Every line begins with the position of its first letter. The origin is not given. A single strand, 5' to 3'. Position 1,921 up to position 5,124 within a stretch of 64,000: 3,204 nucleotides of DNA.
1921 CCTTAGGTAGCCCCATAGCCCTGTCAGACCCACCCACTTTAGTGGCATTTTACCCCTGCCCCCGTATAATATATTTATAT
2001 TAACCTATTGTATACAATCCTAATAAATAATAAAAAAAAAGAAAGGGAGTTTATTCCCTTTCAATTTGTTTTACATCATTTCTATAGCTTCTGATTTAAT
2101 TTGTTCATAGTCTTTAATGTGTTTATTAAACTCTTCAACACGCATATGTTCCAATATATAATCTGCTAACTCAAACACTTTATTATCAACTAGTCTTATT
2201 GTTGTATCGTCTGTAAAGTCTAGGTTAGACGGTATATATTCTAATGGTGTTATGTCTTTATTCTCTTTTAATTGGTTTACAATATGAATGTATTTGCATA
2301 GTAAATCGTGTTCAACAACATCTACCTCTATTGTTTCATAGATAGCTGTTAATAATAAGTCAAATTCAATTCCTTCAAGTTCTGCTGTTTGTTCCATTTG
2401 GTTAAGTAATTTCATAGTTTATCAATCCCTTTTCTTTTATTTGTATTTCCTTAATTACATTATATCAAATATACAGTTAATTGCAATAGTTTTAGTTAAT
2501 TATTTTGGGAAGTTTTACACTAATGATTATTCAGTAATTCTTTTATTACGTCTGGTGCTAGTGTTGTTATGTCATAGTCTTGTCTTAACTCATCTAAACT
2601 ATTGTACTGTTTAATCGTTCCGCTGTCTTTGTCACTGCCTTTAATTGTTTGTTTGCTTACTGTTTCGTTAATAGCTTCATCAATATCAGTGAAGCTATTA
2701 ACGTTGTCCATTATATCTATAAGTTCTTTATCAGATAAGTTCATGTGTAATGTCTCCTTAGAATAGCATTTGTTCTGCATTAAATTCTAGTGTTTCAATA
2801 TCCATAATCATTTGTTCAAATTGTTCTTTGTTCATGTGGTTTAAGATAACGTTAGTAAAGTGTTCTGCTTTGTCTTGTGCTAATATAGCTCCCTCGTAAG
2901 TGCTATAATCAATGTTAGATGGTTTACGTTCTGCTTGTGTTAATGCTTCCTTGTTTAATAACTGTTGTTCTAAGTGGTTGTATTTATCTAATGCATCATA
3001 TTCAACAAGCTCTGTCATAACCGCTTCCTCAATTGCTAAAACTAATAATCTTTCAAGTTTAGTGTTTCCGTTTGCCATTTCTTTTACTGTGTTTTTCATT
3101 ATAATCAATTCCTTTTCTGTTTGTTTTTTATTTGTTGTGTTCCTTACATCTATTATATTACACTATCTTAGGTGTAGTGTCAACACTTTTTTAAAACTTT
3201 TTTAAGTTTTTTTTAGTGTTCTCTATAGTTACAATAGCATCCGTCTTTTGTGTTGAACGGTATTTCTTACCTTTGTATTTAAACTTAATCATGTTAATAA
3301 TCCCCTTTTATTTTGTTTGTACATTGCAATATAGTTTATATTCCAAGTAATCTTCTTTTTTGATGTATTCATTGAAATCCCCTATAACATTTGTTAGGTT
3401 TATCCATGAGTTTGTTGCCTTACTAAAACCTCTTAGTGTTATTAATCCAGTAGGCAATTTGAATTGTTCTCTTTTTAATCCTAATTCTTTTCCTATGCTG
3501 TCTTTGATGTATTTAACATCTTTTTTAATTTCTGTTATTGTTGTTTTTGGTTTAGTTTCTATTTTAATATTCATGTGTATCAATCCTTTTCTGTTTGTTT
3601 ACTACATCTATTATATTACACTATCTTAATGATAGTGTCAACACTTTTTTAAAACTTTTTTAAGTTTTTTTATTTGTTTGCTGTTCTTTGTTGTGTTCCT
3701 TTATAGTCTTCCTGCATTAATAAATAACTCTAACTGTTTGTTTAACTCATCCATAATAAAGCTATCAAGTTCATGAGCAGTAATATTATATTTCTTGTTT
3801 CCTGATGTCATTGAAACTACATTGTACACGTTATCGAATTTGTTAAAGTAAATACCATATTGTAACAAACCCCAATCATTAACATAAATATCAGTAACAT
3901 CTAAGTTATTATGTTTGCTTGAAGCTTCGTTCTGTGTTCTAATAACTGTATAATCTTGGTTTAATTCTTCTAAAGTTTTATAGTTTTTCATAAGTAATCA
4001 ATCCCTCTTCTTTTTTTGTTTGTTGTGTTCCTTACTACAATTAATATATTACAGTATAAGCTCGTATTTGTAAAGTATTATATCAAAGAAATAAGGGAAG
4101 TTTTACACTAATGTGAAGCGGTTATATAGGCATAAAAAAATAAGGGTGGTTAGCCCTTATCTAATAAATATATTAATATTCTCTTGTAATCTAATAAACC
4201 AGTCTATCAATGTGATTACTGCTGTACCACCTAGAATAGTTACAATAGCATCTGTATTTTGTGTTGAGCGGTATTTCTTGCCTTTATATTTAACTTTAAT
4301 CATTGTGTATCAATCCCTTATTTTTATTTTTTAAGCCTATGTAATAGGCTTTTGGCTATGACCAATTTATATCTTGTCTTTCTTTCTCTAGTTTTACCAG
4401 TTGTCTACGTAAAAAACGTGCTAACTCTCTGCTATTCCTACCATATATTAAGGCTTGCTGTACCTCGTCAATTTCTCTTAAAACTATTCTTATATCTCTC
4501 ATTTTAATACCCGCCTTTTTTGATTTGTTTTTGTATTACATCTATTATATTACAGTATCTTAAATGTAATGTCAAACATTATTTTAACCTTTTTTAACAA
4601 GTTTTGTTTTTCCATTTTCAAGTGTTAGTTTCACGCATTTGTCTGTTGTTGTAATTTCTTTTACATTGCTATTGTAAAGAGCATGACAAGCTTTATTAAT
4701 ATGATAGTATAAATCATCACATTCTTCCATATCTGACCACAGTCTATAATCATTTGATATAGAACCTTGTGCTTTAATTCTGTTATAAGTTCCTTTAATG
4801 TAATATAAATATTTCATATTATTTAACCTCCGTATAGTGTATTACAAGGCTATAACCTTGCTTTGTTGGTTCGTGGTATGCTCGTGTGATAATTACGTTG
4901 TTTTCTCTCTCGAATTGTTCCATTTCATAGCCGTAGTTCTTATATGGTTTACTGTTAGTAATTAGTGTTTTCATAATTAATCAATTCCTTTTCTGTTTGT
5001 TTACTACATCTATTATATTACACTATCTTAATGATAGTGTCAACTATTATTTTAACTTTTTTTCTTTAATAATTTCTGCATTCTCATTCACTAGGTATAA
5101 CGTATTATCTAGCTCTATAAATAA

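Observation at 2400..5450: Array of near-identical strong early promoters driving small genes: host-takeover-like module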

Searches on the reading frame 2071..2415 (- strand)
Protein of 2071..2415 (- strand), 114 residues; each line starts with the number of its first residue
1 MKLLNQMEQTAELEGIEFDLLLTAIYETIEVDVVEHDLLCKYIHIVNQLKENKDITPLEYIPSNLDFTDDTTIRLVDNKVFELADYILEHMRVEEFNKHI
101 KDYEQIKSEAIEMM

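Call 28: search_protein_families(library=phrogs, proteins=[window:2071-2415:-], max_evalue=0.01)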
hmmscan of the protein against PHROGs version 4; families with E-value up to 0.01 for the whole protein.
window:2071-2415:- (114 aa): 1 family
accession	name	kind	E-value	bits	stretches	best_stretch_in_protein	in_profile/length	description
phrog_8830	-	unknown function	1.3e-61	206.6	1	1-114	1-114/114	-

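Call 29: search_protein_families(library=pfam, proteins=[window:2071-2415:-], max_evalue=0.1)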
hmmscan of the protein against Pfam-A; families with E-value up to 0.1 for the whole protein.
window:2071-2415:- (114 aa): 0 families

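Call 61: search_protein_families(library=ncbifam, proteins=[window:2071-2415:-], max_evalue=0.1)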
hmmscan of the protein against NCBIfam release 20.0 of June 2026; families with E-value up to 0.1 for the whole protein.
window:2071-2415:- (114 aa): 0 families

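Call 62: search_solved_structures(query=window:2071-2415:-, max_evalue=1)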
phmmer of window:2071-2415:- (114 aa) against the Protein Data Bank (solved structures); distinct sequences matched with E-value up to 1: 1.
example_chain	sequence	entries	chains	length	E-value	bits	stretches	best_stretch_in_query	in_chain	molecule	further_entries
1g63_A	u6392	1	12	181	0.42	14.3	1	43-100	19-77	EPIDERMIN MODIFYING ENZYME EPID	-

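Call 65: search_dna_similar(query=window:2071-2415:-, collection=phages, mode=protein, rows=spread, max_rows=30, max_evalue=0.001)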
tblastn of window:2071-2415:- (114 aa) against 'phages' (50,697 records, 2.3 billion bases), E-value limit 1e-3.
Records with a match: 42; places in all: 90; records where one place covers at least 80% of the query: 42.
Best place of each record, by identity: >=99% 2; 95-99% 10; 90-95% 22; 80-90% 2; <60% 6.
By first word of the organism name: Staphylococcus 41; Silviavirus 1.
By host as written in the record: Staphylococcus aureus 18; Staphylococcus carnosus TM300 5; Staphylococcus aureus (phage propagation strain 47) 4; - 4; Staphylococcus aureus ATCC 25923 2; Staphylococcus aureus Newman 2; Staphylococcus aureus ATCC 13301 1; Staphylococcus aureus ATCC 12598 1; and 5 more.
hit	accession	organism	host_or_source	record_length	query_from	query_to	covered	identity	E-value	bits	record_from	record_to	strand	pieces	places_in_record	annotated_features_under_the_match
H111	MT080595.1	Staphylococcus phage vB_SauM_EW41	Staphylococcus carnosus TM300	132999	1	114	100%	99.1%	3e-68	226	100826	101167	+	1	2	record has no annotation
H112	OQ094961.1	Staphylococcus phage SSP49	Staphylococcus aureus ATCC 13301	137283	1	114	100%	99.1%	3e-68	226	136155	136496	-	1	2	hypothetical protein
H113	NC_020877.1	Staphylococcus phage vB_SauM_Romulus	Staphylococcus aureus (phage ...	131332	1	114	100%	98.2%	8e-68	225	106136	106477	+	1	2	hypothetical protein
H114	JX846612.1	Staphylococcus phage vB_SauM_Remus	Staphylococcus aureus (phage ...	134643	1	114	100%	98.2%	8e-68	225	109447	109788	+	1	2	hypothetical protein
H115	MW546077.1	Staphylococcus phage Romulus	-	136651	1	114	100%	98.2%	8e-68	225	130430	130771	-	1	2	hypothetical protein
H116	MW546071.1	Staphylococcus phage PM56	-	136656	1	114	100%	98.2%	8e-68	225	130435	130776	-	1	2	hypothetical protein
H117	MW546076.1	Silviavirus remus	-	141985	1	114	100%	98.2%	8e-68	225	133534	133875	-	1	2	hypothetical protein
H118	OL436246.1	Staphylococcus phage vB_SauM-HM01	Staphylococcus aureus ATCC 12598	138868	1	114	100%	98.2%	2e-67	224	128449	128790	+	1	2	hypothetical protein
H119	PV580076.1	Staphylococcus phage SAP_01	Staphylococcus aureus KCTC 1621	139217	1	114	100%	95.6%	5e-66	220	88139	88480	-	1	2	hypothetical protein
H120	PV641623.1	Staphylococcus phage St1.CM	Staphylococcus aureus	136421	1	114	100%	93.9%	6e-65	217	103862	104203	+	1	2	hypothetical protein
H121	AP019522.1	Staphylococcus phage MR003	Staphylococcus aureus RN4220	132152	1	114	100%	93.0%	1e-64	216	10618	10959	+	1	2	hypothetical protein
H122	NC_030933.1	Staphylococcus phage Stau2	Staphylococcus aureus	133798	1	114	100%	93.0%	1e-64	216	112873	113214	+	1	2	hypothetical protein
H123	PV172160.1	Staphylococcus phage StAP1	Staphylococcus aureus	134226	1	114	100%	93.0%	1e-64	216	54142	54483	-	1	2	hypothetical protein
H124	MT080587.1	Staphylococcus phage vB_SauM_EW20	Staphylococcus carnosus TM300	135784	1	114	100%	93.0%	1e-64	216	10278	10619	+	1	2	record has no annotation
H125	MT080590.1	Staphylococcus phage vB_SauM_EW27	Staphylococcus carnosus TM300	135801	1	114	100%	93.0%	1e-64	216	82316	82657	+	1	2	record has no annotation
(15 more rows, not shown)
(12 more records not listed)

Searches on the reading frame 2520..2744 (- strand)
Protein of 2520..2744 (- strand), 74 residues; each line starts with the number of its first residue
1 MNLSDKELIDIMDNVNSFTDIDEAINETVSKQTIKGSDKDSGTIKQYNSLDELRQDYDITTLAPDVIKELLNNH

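Call 28: search_protein_families(library=phrogs, proteins=[window:2520-2744:-], max_evalue=0.01)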
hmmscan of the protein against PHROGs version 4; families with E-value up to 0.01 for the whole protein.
window:2520-2744:- (74 aa): 2 families
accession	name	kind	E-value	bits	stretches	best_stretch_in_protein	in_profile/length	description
phrog_3549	-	unknown function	3e-24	86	1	6-74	6-88/89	-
phrog_7733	-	unknown function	1e-05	26.2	1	46-72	12-38/41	-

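Call 29: search_protein_families(library=pfam, proteins=[window:2520-2744:-], max_evalue=0.1)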
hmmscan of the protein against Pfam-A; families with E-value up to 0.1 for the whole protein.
window:2520-2744:- (74 aa): 0 families

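Call 61: search_protein_families(library=ncbifam, proteins=[window:2520-2744:-], max_evalue=0.1)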
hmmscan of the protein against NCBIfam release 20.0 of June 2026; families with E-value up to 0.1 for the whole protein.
window:2520-2744:- (74 aa): 0 families

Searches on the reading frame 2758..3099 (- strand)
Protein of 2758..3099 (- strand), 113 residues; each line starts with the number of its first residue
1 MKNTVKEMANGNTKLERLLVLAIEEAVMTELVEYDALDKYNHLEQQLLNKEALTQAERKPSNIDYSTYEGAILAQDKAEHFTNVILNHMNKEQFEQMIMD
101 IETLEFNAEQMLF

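Call 28: search_protein_families(library=phrogs, proteins=[window:2758-3099:-], max_evalue=0.01)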
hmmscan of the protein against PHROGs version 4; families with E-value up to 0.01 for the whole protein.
window:2758-3099:- (113 aa): 1 family
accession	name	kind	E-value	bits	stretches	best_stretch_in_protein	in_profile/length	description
phrog_8830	-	unknown function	6.8e-59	197.8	1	1-112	3-114/114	-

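Call 29: search_protein_families(library=pfam, proteins=[window:2758-3099:-], max_evalue=0.1)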
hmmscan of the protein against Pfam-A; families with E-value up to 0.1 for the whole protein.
window:2758-3099:- (113 aa): 0 families

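Call 61: search_protein_families(library=ncbifam, proteins=[window:2758-3099:-], max_evalue=0.1)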
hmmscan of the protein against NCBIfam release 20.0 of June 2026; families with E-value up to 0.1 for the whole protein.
window:2758-3099:- (113 aa): 0 families

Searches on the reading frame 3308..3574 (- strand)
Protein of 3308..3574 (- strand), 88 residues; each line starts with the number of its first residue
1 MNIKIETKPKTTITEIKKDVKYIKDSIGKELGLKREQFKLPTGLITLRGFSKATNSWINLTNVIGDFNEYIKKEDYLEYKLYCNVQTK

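Call 28: search_protein_families(library=phrogs, proteins=[window:3308-3574:-], max_evalue=0.01)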
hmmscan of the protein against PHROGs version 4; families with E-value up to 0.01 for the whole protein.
window:3308-3574:- (88 aa): 1 family
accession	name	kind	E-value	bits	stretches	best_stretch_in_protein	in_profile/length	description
phrog_12335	-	unknown function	7.3e-51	171.7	1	1-88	1-88/90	-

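Call 29: search_protein_families(library=pfam, proteins=[window:3308-3574:-], max_evalue=0.1)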
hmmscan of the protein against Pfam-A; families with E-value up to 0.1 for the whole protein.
window:3308-3574:- (88 aa): 0 families

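Call 61: search_protein_families(library=ncbifam, proteins=[window:3308-3574:-], max_evalue=0.1)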
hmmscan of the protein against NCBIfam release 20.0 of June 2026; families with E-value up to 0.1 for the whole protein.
window:3308-3574:- (88 aa): 0 families

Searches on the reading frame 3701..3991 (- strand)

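Call 28: search_protein_families(library=phrogs, proteins=[window:3701-3991:-], max_evalue=0.01)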
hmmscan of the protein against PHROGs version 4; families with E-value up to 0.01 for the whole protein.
window:3701-3991:- (96 aa): 1 family
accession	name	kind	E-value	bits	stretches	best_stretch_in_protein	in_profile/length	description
phrog_14210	-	unknown function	7.7e-59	197.2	1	1-96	1-96/96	-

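Call 29: search_protein_families(library=pfam, proteins=[window:3701-3991:-], max_evalue=0.1)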
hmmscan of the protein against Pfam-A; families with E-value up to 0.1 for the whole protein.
window:3701-3991:- (96 aa): 0 families

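Call 61: search_protein_families(library=ncbifam, proteins=[window:3701-3991:-], max_evalue=0.1)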
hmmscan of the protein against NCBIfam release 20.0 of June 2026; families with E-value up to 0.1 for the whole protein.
window:3701-3991:- (96 aa): 1 family
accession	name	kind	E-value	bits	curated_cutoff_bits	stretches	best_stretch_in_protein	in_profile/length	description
NF007436.0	PRK09982.1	equivalog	0.0062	16.7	203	1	23-72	25-75/142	universal stress protein UspD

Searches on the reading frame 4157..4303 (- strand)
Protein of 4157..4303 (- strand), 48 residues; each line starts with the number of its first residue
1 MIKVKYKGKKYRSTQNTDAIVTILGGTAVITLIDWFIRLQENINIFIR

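Call 28: search_protein_families(library=phrogs, proteins=[window:4157-4303:-], max_evalue=0.01)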
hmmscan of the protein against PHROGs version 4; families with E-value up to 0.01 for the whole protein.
window:4157-4303:- (48 aa): 1 family
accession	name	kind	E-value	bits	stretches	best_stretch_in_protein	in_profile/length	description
phrog_3325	-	other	7.9e-27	94.3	1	1-48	1-52/52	TreN-like membrane protein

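Call 29: search_protein_families(library=pfam, proteins=[window:4157-4303:-], max_evalue=0.1)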
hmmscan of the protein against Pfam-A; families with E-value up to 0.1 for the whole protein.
window:4157-4303:- (48 aa): 0 families

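Call 61: search_protein_families(library=ncbifam, proteins=[window:4157-4303:-], max_evalue=0.1)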
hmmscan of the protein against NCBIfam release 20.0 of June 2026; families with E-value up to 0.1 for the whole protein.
window:4157-4303:- (48 aa): 0 families

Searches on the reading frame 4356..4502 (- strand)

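Call 28: search_protein_families(library=phrogs, proteins=[window:4356-4502:-], max_evalue=0.01)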
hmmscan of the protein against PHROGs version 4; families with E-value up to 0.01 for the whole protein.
window:4356-4502:- (48 aa): 1 family
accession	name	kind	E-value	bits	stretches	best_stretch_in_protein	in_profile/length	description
phrog_17700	-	unknown function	2.9e-32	111.4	1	1-48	3-50/50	-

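Call 29: search_protein_families(library=pfam, proteins=[window:4356-4502:-], max_evalue=0.1)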
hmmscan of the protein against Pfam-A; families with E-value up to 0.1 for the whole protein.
window:4356-4502:- (48 aa): 1 family
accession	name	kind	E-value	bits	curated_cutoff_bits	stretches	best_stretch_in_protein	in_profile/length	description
PF11847.13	GT-C_AftD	-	0.052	11.9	26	1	8-45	473-510/661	Alpha-(1->3)-arabinofuranosyltransferase, N-terminal GT-C domain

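Call 61: search_protein_families(library=ncbifam, proteins=[window:4356-4502:-], max_evalue=0.1)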
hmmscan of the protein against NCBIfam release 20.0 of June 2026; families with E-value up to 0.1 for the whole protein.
window:4356-4502:- (48 aa): 0 families

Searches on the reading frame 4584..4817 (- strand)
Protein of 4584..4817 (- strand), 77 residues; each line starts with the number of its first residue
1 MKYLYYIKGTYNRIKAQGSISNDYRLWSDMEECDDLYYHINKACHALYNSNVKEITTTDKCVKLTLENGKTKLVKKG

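Call 28: search_protein_families(library=phrogs, proteins=[window:4584-4817:-], max_evalue=0.01)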
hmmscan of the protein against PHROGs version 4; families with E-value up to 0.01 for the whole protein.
window:4584-4817:- (77 aa): 1 family
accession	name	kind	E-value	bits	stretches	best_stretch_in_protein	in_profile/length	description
phrog_10311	-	unknown function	2.4e-45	153.6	1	1-77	2-78/78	-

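Call 29: search_protein_families(library=pfam, proteins=[window:4584-4817:-], max_evalue=0.1)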
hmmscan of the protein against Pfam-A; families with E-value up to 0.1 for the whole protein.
window:4584-4817:- (77 aa): 0 families

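Call 61: search_protein_families(library=ncbifam, proteins=[window:4584-4817:-], max_evalue=0.1)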
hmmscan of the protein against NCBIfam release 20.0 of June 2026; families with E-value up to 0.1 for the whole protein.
window:4584-4817:- (77 aa): 2 families
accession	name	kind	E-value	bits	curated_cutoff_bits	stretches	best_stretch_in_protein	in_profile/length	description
TIGR00105.1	L31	equivalog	0.018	15.1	38.35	1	9-59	7-56/68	50S ribosomal protein L31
NF000612.0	PRK00019.1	equivalog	0.069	12.8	70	1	7-63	5-60/72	50S ribosomal protein L31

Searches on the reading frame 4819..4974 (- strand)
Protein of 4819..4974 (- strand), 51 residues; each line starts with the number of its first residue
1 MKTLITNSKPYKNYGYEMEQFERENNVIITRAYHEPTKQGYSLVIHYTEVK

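Call 28: search_protein_families(library=phrogs, proteins=[window:4819-4974:-], max_evalue=0.01)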
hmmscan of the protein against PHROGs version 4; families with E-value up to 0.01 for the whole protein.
window:4819-4974:- (51 aa): 1 family
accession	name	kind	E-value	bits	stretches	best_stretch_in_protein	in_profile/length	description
phrog_15099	-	unknown function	3.9e-41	139.8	1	1-51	1-51/51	-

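Call 29: search_protein_families(library=pfam, proteins=[window:4819-4974:-], max_evalue=0.1)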
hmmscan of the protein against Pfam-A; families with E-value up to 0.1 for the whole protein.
window:4819-4974:- (51 aa): 0 families

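Call 61: search_protein_families(library=ncbifam, proteins=[window:4819-4974:-], max_evalue=0.1)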
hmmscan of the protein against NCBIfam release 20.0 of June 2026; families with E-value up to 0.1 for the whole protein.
window:4819-4974:- (51 aa): 0 families
